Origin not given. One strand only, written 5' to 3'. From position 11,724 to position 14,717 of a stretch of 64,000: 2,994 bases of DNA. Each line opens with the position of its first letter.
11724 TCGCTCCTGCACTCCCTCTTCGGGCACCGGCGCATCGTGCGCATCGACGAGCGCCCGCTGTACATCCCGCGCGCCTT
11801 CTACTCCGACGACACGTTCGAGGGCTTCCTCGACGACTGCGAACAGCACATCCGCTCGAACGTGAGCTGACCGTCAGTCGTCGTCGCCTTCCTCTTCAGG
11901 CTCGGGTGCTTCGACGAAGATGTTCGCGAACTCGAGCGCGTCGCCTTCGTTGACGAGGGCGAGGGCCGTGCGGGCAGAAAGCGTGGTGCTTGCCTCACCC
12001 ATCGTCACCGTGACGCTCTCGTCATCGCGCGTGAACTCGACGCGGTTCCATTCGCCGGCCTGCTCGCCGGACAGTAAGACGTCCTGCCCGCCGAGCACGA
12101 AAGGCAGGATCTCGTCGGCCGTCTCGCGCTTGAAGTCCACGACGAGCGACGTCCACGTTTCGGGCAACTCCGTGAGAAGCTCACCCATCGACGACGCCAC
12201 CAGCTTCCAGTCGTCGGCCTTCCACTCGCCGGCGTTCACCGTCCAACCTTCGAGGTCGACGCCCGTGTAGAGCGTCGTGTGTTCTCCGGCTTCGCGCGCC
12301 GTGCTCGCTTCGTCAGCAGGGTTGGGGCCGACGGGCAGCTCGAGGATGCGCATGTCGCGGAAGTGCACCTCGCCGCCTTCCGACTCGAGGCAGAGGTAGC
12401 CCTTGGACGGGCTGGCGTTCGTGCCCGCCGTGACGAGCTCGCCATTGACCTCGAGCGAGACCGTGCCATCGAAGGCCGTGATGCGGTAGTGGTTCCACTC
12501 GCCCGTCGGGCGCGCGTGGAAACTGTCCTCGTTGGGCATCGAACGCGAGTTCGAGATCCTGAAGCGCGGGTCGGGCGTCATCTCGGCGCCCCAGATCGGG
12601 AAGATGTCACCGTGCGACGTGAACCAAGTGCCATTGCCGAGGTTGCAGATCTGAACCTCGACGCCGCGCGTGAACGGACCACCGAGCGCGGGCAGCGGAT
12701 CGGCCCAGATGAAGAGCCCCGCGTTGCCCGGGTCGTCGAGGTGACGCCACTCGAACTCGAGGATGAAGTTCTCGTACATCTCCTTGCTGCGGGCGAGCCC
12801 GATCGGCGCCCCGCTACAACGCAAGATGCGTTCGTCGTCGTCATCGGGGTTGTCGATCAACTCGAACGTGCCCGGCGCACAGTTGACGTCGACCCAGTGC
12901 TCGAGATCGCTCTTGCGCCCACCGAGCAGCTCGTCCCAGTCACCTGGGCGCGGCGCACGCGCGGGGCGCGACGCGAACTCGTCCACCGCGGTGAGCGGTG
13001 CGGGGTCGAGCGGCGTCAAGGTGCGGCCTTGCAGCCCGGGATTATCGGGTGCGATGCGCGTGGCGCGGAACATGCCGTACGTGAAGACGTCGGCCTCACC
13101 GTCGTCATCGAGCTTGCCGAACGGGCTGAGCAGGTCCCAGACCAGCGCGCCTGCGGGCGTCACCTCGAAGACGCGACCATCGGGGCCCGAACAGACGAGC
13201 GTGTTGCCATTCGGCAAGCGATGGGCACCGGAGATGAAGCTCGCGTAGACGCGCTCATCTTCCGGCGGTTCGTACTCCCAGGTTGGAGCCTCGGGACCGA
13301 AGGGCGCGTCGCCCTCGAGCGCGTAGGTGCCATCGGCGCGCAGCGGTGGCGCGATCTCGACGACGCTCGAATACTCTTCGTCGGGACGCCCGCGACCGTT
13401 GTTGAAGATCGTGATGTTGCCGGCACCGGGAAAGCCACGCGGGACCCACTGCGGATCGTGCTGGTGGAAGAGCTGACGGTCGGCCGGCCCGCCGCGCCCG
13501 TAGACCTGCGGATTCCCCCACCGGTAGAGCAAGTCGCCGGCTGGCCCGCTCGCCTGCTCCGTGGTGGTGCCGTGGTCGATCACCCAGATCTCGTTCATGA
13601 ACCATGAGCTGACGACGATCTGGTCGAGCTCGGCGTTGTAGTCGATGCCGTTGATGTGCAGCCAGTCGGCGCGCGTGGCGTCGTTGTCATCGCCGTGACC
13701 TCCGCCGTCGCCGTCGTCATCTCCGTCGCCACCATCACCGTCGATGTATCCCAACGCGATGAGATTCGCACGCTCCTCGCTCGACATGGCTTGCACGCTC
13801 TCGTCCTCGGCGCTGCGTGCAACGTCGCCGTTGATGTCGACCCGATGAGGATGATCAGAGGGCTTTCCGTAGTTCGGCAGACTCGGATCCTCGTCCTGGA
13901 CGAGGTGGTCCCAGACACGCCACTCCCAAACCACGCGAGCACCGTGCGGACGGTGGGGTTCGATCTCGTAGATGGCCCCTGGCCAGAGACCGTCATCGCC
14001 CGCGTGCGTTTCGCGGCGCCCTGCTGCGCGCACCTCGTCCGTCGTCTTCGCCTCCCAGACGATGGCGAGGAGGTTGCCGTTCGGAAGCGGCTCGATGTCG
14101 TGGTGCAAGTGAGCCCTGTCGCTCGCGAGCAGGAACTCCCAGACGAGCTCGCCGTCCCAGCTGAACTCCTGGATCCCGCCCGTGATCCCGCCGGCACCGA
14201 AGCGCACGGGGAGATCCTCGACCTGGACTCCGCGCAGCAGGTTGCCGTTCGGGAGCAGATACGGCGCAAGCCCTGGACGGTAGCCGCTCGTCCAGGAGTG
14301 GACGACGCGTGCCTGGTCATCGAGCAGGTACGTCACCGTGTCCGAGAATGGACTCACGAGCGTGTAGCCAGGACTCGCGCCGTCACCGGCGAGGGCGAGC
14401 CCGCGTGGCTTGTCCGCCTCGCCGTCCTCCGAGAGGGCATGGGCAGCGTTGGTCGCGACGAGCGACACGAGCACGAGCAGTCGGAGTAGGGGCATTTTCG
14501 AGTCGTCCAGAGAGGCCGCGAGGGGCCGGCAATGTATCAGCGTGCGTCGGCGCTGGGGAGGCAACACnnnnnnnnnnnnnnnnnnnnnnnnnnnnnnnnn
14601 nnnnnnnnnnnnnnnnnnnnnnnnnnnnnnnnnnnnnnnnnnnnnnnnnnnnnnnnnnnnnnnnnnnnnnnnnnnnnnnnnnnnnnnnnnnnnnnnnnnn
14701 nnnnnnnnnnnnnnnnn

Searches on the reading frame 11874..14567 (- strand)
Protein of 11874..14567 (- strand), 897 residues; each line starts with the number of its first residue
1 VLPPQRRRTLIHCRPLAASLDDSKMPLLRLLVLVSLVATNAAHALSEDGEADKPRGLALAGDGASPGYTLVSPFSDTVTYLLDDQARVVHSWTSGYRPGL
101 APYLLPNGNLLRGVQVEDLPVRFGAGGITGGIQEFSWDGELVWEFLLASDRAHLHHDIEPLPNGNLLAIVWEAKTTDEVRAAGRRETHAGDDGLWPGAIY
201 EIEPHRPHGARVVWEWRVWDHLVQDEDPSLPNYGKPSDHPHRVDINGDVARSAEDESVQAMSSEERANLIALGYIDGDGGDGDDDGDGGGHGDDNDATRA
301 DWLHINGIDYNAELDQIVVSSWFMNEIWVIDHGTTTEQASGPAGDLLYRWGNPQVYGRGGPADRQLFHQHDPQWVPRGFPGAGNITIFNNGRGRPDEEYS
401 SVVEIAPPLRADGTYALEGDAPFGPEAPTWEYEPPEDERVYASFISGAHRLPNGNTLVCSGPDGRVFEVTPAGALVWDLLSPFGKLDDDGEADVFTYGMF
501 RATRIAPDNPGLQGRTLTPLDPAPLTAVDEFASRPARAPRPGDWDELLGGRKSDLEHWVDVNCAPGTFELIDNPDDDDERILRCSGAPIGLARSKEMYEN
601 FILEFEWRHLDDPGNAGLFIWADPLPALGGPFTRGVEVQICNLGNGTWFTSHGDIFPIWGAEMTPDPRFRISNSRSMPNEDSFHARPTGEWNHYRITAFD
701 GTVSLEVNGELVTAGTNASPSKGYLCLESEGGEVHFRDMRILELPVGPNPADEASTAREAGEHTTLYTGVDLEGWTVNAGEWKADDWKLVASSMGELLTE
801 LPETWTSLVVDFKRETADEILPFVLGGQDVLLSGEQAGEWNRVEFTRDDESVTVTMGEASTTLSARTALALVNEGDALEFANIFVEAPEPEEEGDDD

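Call 24: search_protein_families(library=pfam, proteins=[window:11874-14567:-])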
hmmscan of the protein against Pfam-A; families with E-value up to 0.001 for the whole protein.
window:11874-14567:- (897 aa): 3 families
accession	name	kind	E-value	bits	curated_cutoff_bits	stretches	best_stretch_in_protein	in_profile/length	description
PF06439.18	3keto-disac_hyd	-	1e-27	97.8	26.8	1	544-741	2-186/187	3-keto-disaccharide hydrolase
PF05935.17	Arylsulfotrans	-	3.7e-18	66.1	24.2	1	131-461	70-332/374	Arylsulfotransferase (ASST)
PF14269.12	Arylsulfotran_2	-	5.3e-05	23.2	27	0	130-478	25-297/301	Arylsulfotransferase (ASST)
